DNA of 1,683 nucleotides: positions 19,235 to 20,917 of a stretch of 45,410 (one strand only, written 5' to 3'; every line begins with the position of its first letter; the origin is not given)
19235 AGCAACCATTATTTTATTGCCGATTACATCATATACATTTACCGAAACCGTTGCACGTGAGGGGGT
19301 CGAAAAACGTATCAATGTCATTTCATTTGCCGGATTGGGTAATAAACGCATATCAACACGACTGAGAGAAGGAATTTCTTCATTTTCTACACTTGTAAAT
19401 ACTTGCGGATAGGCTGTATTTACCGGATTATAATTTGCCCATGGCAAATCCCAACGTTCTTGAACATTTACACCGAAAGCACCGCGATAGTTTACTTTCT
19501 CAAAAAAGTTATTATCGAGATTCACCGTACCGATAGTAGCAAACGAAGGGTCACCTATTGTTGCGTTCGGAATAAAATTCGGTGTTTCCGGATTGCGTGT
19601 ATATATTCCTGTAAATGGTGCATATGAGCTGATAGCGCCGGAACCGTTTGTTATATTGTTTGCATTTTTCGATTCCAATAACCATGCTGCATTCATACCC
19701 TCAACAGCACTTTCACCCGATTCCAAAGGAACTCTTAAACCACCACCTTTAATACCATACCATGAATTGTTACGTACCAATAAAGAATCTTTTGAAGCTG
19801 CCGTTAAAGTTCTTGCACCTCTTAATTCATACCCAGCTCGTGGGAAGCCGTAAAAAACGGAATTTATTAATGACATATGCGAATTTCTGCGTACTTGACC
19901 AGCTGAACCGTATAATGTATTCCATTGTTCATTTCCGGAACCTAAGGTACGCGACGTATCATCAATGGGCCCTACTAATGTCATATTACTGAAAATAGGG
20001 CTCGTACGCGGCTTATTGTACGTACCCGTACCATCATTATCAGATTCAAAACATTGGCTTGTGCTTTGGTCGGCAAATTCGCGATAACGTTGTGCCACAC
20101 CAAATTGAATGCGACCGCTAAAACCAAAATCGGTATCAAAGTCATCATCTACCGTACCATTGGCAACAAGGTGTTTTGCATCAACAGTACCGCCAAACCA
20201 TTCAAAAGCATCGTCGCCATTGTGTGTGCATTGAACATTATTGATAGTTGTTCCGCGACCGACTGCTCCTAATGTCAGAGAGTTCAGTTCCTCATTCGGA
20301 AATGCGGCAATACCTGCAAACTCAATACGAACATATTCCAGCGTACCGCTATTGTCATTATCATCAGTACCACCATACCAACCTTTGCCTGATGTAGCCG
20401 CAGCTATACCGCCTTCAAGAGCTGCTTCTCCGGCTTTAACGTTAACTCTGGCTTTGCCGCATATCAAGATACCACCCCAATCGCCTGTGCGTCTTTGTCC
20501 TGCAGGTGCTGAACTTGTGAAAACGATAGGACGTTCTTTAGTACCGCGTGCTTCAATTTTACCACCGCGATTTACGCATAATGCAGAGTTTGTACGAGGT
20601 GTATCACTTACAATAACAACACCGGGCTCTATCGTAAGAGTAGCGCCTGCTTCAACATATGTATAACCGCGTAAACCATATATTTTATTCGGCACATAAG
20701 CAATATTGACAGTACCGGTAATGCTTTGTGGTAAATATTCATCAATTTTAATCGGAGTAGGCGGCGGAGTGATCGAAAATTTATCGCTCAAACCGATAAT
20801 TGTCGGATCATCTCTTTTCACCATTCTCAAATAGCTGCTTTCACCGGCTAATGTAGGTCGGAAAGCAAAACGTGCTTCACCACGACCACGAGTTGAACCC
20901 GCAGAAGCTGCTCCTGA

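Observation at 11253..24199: Two tandem cassettes of TonB-dependent receptor + T9SS-sorted beta-helix-like partner: candidate undescribed outer-membrane capture/uptake system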

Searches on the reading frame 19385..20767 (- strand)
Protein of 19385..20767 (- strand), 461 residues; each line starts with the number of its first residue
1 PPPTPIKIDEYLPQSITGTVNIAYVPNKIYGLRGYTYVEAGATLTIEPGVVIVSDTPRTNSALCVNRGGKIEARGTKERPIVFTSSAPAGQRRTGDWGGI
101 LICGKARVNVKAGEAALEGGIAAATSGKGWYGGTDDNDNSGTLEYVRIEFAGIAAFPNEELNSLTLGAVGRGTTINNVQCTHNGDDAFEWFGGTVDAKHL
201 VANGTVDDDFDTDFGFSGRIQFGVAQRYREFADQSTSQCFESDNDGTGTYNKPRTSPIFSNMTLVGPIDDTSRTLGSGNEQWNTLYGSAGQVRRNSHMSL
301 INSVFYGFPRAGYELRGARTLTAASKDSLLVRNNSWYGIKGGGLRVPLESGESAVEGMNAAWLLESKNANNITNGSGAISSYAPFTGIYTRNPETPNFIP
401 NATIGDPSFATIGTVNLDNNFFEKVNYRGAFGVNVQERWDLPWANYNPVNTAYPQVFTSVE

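Call 33: predict_structure(alignment_id=A2)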
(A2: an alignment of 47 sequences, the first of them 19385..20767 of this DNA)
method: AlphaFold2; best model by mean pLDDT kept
length: 461 residues; sequences in the alignment: 47
mean_pLDDT: 92.7   pTM: 0.93
mean pLDDT of the five models: 92.7, 92.2, 92.1, 90.1, 90.1
residues with pLDDT >= 90: 367; 70-90: 79; 50-70: 12; < 50: 3
segments of 3 or more residues with pLDDT < 50: 459-461
pLDDT, mean of each block of 10 residues (from residue 1): 83 97 94 96 97 89 97 95 95 94 97 92 92 98 98 82 97 98 96 98 96 98 94 93 92 96 96 90 94 97 97 95 94 96 92 90 95 94 88 78 93 89 96 91 85 68 40
secondary structure, 60 per line:
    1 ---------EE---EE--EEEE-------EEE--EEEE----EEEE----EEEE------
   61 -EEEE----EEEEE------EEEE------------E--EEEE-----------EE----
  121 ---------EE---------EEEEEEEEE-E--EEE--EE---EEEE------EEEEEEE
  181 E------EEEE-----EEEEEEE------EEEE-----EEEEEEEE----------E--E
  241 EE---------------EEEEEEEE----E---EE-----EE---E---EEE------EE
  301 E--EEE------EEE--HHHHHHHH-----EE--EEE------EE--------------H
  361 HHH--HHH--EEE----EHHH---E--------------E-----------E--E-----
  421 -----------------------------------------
elements in order: E19-22 E30-32 E35-38 E43-46 E51-54 E62-65 E70-74 E81-84 E100-103 E141-149 E154-156 E164-167 E174-181 E188-191 E197-203 E210-213 E219-226 E240-242 E258-265 E290-292 E299-301 E304-306 E313-315 H318-325 E335-337 H360-363 E371-373

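Call 35: fold_search(model_id=the predicted structure, library=pdb)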
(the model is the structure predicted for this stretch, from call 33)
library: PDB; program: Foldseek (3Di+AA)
matches with E <= 10: 376; with E <= 0.001: 0
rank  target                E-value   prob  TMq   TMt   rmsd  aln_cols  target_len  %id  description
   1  6f7k_B                2.1e-03  0.77  0.23  0.21  13.1       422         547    9  Crystal structure of Dettilon tailspike protein (gp208) (released 2018-12-19)
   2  7chu_A                3.0e-03  0.63  0.19  0.17  13.9       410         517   10  Geobacillus virus E2 - ORF18 (released 2021-04-14)
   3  6f7k_A                3.5e-03  0.72  0.22  0.20  13.6       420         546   10  Crystal structure of Dettilon tailspike protein (gp208) (released 2018-12-19)
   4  1ru4                  6.3e-03  0.95  0.26  0.29  13.8       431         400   12  Crystal structure of pectate lyase Pel9A (released 2004-04-13)
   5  1qrb                  7.6e-03  0.63  0.22  0.19  14.0       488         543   10  PLASTICITY AND STERIC STRAIN IN A PARALLEL BETA-HELIX: RATIONAL MUTATIONS IN P22 TAILSPIKE PROTEIN (released 2000-04-12)
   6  3zpp                  8.0e-03  0.89  0.29  0.31  13.9       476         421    8  Structure of the Streptococcus pneumoniae surface protein and adhesin PfbA (released 2013-05-29)
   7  6f7d                  8.8e-03  0.47  0.20  0.19  14.4       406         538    9  Crystal structure of Dettilon tailspike protein (gp208) (released 2018-12-19)
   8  3t9g_A                9.2e-03  0.89  0.21  0.40  10.2       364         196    6  The crystal structure of family 3 pectate lyase from Caldicellulosiruptor bescii (released 2012-05-09)
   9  6k0p_A                9.2e-03  0.35  0.17  0.15  16.2       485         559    9  Catalytic domain of GH87 alpha-1,3-glucanase D1045A in complex with nigerose (released 2019-12-25)
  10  4mr0_A                9.6e-03  0.95  0.33  0.33  11.9       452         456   10  Crystal structure of PfbA, a surface adhesin of Streptococcus pneumoniae (released 2014-02-05)
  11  5olp_A                9.6e-03  0.85  0.27  0.28  11.8       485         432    9  Galacturonidase (released 2017-11-29)
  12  4mr0_B                1.1e-02  0.94  0.33  0.34  12.1       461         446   10  Crystal structure of PfbA, a surface adhesin of Streptococcus pneumoniae (released 2014-02-05)
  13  6k0q_A                1.1e-02  0.75  0.26  0.22  13.6       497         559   11  Catalytic domain of GH87 alpha-1,3-glucanase D1068A in complex with nigerose (released 2019-12-25)
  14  6k0s_A                1.3e-02  0.66  0.22  0.19  15.0       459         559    9  Catalytic domain of GH87 alpha-1,3-glucanase D1069A in complex with nigerose (released 2019-12-25)
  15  7o84_B                1.3e-02  0.23  0.15  0.16  13.9       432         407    9  Structure of the PL6 family alginate lyase Pedsa0632 from Pseudopedobacter saltans in complex with substrate (released 2021-07-28)
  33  6w4q_B                2.7e-02  0.35  0.20  0.14  14.1       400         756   10  Crystal structure of full-length tailspike protein 2 (TSP2, ORF211) ) from Escherichia coli O157:H7 bacteriophage CAB1 (released 2021-01-20)
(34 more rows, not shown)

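Call 54: search_dna_similar(query=window:19385-20767:-, collection=plasmids, mode=protein, max_evalue=0.00001, max_rows=30)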
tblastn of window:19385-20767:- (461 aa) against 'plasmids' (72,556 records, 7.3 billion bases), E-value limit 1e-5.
Records with a match: 23; places in all: 40; records where one place covers at least 80% of the query: 7.
Best place of each record, by identity: <60% 23.
By first word of the organism name: Pseudoalteromonas 14; Hymenobacter 1; Phocaeicola 1; Parabacteroides 1; Alteromonas 1; Aureibacter 1; Indioceanicola 1; Marinobacter 1; Bacteroides 1; Sphingomonas 1.
By predicted mobility (MOB-suite, as given by PLSDB): non-mobilizable 22; conjugative 1.
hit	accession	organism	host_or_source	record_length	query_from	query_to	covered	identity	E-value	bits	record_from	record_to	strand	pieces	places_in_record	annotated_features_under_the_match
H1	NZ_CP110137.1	Hymenobacter sp. YIM 151858-1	whole organism,soil sample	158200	30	453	92%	39.3%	9e-63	227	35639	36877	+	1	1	cell shape-determining protein MreB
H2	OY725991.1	Phocaeicola massiliensis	-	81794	30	457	93%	38.4%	3e-67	241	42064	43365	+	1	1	none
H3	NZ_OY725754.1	Parabacteroides distasonis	-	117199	32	453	92%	38.9%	9e-68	242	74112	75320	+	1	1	Ig-like domain-containing protein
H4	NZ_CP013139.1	Pseudoalteromonas sp. Bsw20308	seawater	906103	27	444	91%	31.1%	2e-32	139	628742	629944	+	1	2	hypothetical protein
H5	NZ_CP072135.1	Pseudoalteromonas xiamenensis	mangrove sediment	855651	41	456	90%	30.2%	1e-18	97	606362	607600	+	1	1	hypothetical protein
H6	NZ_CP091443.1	Pseudoalteromonas sp. CF6-2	sediment,South Sea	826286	42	444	87%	31.1%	5e-32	137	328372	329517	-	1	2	hypothetical protein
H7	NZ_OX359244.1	Alteromonas macleodii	-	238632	12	431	91%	27.7%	5e-19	98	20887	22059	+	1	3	hypothetical protein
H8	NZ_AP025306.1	Aureibacter tunicatorum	-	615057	21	316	64%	35.9%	3e-28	125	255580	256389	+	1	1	hypothetical protein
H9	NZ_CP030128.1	Indioceanicola profundi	sediment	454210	44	372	71%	31.7%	4e-30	131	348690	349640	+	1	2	hypothetical protein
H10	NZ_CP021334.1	Marinobacter salarius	pure culture,Lava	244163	20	266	54%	40.1%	1e-36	151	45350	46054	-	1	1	hypothetical protein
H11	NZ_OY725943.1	Bacteroides finegoldii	-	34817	30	305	60%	34.6%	5e-22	107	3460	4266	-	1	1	none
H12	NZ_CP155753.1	Sphingomonas parapaucimobilis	Chinese cabbage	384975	12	265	55%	36.1%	6e-24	112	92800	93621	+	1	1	hypothetical protein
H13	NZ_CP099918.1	Pseudoalteromonas xiamenensis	Anadara tuberculosa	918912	41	282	52%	37.1%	3e-18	95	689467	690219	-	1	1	hypothetical protein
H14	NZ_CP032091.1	Pseudoalteromonas donghaensis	cell culture,seawater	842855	12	266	55%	31.1%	7e-20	100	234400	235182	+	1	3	hypothetical protein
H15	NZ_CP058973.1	Pseudoalteromonas sp. JSTW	cell culture,marine sediment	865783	12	266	55%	31.1%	7e-20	100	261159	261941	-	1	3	hypothetical protein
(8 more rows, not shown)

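Call 55: get_annotated_region(hit=H12, flank=7000)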
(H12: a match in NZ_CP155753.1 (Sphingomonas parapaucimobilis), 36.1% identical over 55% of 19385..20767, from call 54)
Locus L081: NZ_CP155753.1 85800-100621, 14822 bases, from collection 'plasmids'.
description: Sphingomonas parapaucimobilis strain YK209 plasmid unnamed5, complete sequence
organism: Sphingomonas parapaucimobilis (NCBI taxid 28213)
taxonomy: Bacteria; Pseudomonadota; Alphaproteobacteria; Sphingomonadales; Sphingomonadaceae; Sphingomonas; Sphingomonas parapaucimobilis
host: -; source: Chinese cabbage; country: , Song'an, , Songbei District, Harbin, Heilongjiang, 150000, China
typing (MOB-suite, as given by PLSDB): non-mobilizable
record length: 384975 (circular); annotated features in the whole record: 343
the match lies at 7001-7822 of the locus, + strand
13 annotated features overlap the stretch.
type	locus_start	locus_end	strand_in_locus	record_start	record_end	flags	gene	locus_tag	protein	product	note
CDS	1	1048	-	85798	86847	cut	obgE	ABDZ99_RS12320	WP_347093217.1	GTPase ObgE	-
CDS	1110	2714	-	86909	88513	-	-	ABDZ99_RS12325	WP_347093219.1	pilus assembly protein TadG-related protein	-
CDS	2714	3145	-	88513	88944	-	-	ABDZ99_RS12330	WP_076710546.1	TadE/TadG family type IV pilus assembly protein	-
CDS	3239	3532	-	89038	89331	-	-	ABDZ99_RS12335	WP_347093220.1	hypothetical protein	-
CDS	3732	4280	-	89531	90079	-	-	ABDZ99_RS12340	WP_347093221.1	GNAT family N-acetyltransferase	-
CDS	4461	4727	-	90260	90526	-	rpmA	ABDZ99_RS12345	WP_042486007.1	50S ribosomal protein L27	GO:0006412 - translation [Evidence IEA]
CDS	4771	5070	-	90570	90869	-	rplU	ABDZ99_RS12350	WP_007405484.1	50S ribosomal protein L21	GO:0006412 - translation [Evidence IEA]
CDS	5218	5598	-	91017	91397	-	hspQ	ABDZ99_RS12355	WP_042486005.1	heat shock protein HspQ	-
CDS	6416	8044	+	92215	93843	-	-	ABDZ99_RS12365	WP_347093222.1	hypothetical protein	-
CDS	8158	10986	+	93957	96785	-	-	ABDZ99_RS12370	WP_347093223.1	TonB-dependent receptor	-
CDS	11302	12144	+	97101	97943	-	-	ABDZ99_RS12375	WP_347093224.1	type II secretion system protein N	-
CDS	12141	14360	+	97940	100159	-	gspD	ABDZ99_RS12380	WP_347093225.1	type II secretion system secretin GspD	GO:0015628 - protein secretion by the type II secretion system [Evidence IEA]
CDS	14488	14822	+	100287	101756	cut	gspE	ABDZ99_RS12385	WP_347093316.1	type II secretion system ATPase GspE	GO:0015628 - protein secretion by the type II secretion system [Evidence IEA]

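Call 56: get_annotated_region(hit=H4, flank=7000)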
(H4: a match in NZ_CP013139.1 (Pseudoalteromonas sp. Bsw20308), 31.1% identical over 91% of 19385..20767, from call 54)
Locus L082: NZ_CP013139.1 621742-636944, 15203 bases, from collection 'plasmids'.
description: Pseudoalteromonas sp. Bsw20308 plasmid pPBSW1, complete sequence
organism: Pseudoalteromonas sp. Bsw20308 (NCBI taxid 283699)
taxonomy: Bacteria; Pseudomonadota; Gammaproteobacteria; Alteromonadales; Pseudoalteromonadaceae; Pseudoalteromonas; Pseudoalteromonas sp. Bsw20308
host: -; source: seawater; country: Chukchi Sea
typing (MOB-suite, as given by PLSDB): non-mobilizable
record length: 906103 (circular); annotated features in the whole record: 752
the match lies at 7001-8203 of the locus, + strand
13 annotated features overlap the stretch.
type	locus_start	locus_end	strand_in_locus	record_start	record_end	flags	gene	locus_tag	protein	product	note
CDS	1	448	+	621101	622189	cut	-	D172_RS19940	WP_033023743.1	GGDEF domain-containing protein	-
CDS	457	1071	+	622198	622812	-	-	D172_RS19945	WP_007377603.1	DsbA family protein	-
CDS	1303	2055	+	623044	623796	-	-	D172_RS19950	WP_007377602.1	DUF3450 domain-containing protein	-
CDS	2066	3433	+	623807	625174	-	-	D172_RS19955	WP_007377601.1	MotA/TolQ/ExbB proton channel family protein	GO:0015031 - protein transport [Evidence IEA]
CDS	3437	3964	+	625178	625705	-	-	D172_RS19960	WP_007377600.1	MotA/TolQ/ExbB proton channel family protein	-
CDS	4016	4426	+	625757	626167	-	-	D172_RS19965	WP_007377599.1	biopolymer transporter ExbD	-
CDS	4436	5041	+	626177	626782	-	-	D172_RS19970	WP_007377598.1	energy transducer TonB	-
CDS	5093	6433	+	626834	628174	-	-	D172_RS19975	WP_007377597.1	hypothetical protein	-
CDS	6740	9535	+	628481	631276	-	-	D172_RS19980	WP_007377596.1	hypothetical protein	-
CDS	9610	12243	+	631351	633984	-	-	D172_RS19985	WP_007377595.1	TonB-dependent receptor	-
CDS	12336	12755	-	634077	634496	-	-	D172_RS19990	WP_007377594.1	hypothetical protein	-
CDS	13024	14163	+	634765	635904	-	asd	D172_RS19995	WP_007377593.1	aspartate-semialdehyde dehydrogenase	GO:0009089 - lysine biosynthetic process via diaminopimelate [Evidence IEA]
CDS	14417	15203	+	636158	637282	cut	-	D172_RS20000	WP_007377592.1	DUF748 domain-containing protein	-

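Call 72: search_solved_structures(query=A2, max_evalue=1)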
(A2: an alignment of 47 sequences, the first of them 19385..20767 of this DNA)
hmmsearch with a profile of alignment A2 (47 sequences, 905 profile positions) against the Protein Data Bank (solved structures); distinct sequences matched with E-value up to 1: 0.

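Call 73: get_annotated_region(hit=H11, flank=6000)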
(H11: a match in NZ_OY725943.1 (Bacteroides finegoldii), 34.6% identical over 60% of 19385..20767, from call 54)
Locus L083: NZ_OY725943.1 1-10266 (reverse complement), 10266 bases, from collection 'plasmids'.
description: Bacteroides finegoldii strain Bacteroides finegoldii TSDC17.2-1.1 plasmid 41, complete sequence
organism: Bacteroides finegoldii (NCBI taxid 338188)
taxonomy: Bacteria; Bacteroidota; Bacteroidia; Bacteroidales; Bacteroidaceae; Bacteroides; Bacteroides finegoldii
host: -; source: -; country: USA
typing (MOB-suite, as given by PLSDB): non-mobilizable
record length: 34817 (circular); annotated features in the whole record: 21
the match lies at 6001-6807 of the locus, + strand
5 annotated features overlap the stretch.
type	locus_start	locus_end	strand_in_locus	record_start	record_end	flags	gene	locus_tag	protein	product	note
CDS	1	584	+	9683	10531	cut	-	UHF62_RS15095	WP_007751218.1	AAA family ATPase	-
CDS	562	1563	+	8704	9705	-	-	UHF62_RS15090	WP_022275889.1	DUF4435 domain-containing protein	-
CDS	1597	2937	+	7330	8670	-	-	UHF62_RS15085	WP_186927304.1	mechanosensitive ion channel domain-containing protein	GO:0055085 - transmembrane transport [Evidence IEA]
CDS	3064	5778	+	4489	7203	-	-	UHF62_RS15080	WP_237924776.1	TonB-dependent receptor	-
CDS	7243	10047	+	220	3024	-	-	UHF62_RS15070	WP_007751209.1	ATP-binding protein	-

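Call 74: get_annotated_region(hit=H3, flank=6000)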
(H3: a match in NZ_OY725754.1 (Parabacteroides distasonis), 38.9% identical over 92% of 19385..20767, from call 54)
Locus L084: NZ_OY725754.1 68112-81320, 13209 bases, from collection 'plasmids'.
description: Parabacteroides distasonis strain Parabacteroides distasonis TSDC17.2-1.1 plasmid 9, complete sequence
organism: Parabacteroides distasonis (NCBI taxid 823)
taxonomy: Bacteria; Bacteroidota; Bacteroidia; Bacteroidales; Tannerellaceae; Parabacteroides; Parabacteroides distasonis
host: -; source: -; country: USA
typing (MOB-suite, as given by PLSDB): non-mobilizable
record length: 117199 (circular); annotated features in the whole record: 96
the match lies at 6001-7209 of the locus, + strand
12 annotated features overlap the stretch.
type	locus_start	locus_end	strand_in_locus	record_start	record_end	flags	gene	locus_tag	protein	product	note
CDS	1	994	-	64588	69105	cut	gltB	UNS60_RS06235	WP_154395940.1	glutamate synthase large subunit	GO:0006537 - glutamate biosynthetic process [Evidence IEA]; GO:0006807 - nitrogen compound metabolic process [Evidence ...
CDS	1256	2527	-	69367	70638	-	-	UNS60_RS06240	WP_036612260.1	DUF3843 family protein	-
CDS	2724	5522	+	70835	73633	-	-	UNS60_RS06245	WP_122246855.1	TonB-dependent receptor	-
CDS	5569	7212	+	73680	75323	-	-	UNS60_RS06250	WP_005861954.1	Ig-like domain-containing protein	-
CDS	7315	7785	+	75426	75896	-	-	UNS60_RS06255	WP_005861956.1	toxin-antitoxin system YwqK family antitoxin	-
CDS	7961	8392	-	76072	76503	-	-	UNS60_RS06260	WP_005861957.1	RNA-binding S4 domain-containing protein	-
CDS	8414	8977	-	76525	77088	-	pth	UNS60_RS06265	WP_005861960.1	aminoacyl-tRNA hydrolase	GO:0006412 - translation [Evidence IEA]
CDS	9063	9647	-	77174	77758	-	-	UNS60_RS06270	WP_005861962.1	50S ribosomal protein L25/general stress protein Ctc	GO:0006412 - translation [Evidence IEA]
CDS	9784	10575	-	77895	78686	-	-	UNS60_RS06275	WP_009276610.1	SDR family NAD(P)-dependent oxidoreductase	-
CDS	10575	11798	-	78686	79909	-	-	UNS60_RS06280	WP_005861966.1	NADH:flavin oxidoreductase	-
CDS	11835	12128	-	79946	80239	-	-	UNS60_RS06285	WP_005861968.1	PG0541 family transporter-associated protein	-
CDS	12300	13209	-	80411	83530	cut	-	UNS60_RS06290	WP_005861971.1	efflux RND transporter permease subunit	-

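Call 84: get_annotated_region(hit=H9, flank=5000)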
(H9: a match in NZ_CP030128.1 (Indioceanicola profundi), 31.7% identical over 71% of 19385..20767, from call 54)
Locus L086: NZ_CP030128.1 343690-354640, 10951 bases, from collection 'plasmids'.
description: Indioceanicola profundi strain SCSIO 08040 plasmid unnamed2, complete sequence
organism: Indioceanicola profundi (NCBI taxid 2220096)
taxonomy: Bacteria; Pseudomonadota; Alphaproteobacteria; Rhodospirillales; Azospirillaceae; Indioceanicola; Indioceanicola profundi
host: -; source: sediment; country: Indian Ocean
typing (MOB-suite, as given by PLSDB): non-mobilizable
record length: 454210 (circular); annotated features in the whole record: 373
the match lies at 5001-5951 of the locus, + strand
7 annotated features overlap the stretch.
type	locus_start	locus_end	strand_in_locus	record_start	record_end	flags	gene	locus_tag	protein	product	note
CDS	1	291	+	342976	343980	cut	-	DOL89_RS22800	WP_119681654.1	UDP-glucuronic acid decarboxylase family protein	-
CDS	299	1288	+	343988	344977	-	galE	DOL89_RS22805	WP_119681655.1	UDP-glucose 4-epimerase GalE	GO:0006012 - galactose metabolic process [Evidence IEA]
CDS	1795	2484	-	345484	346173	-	-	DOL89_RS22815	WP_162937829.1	winged helix DNA-binding protein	GO:0006355 - regulation of DNA-templated transcription [Evidence IEA]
CDS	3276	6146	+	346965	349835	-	-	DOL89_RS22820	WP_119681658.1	hypothetical protein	-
CDS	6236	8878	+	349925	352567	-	-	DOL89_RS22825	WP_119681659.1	TonB-dependent receptor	-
CDS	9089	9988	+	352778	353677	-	-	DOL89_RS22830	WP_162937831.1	type II secretion system protein N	-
CDS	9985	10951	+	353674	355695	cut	gspD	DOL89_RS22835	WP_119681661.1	type II secretion system secretin GspD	GO:0015628 - protein secretion by the type II secretion system [Evidence IEA]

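Call 85: get_annotated_region(hit=H10, flank=5000)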
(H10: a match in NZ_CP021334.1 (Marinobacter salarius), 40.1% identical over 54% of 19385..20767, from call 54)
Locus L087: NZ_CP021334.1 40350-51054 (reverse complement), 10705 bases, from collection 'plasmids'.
description: Marinobacter salarius strain HL2708#2 plasmid pHL2708Z5, complete sequence
organism: Marinobacter salarius (NCBI taxid 1420917)
taxonomy: Bacteria; Pseudomonadota; Gammaproteobacteria; Pseudomonadales; Marinobacteraceae; Marinobacter; Marinobacter salarius
host: -; source: pure culture,Lava; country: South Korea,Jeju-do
typing (MOB-suite, as given by PLSDB): conjugative; relaxase MOBH; mating-pair formation MPF_F
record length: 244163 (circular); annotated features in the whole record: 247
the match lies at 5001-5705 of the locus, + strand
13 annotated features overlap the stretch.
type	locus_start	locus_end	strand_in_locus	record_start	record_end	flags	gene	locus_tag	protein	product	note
CDS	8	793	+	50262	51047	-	-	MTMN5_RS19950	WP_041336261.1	enoyl-CoA hydratase-related protein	-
CDS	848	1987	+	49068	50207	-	aliB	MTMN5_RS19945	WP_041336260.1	cyclohexanecarboxyl-CoA dehydrogenase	-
CDS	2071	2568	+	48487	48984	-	-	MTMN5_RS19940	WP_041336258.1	MarR family transcriptional regulator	-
CDS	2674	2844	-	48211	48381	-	-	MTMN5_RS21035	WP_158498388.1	hypothetical protein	-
CDS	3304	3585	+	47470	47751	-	-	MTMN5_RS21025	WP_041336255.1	carboxypeptidase-like regulatory domain-containing protein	-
CDS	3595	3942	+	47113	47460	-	-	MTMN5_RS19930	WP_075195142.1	carboxypeptidase-like regulatory domain-containing protein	-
CDS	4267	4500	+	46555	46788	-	-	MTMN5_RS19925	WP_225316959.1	acetyl-CoA hydrolase/transferase C-terminal domain-containing protein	-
CDS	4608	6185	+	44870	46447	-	-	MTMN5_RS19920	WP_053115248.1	hypothetical protein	-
CDS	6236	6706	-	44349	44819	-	-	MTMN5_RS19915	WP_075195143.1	hypothetical protein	-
CDS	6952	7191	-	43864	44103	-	-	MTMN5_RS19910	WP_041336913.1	hypothetical protein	-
CDS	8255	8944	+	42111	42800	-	-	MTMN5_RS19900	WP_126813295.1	hypothetical protein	-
CDS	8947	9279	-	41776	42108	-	-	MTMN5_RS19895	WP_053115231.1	hypothetical protein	-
CDS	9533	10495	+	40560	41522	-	-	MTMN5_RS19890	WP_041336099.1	IS1595 family transposase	-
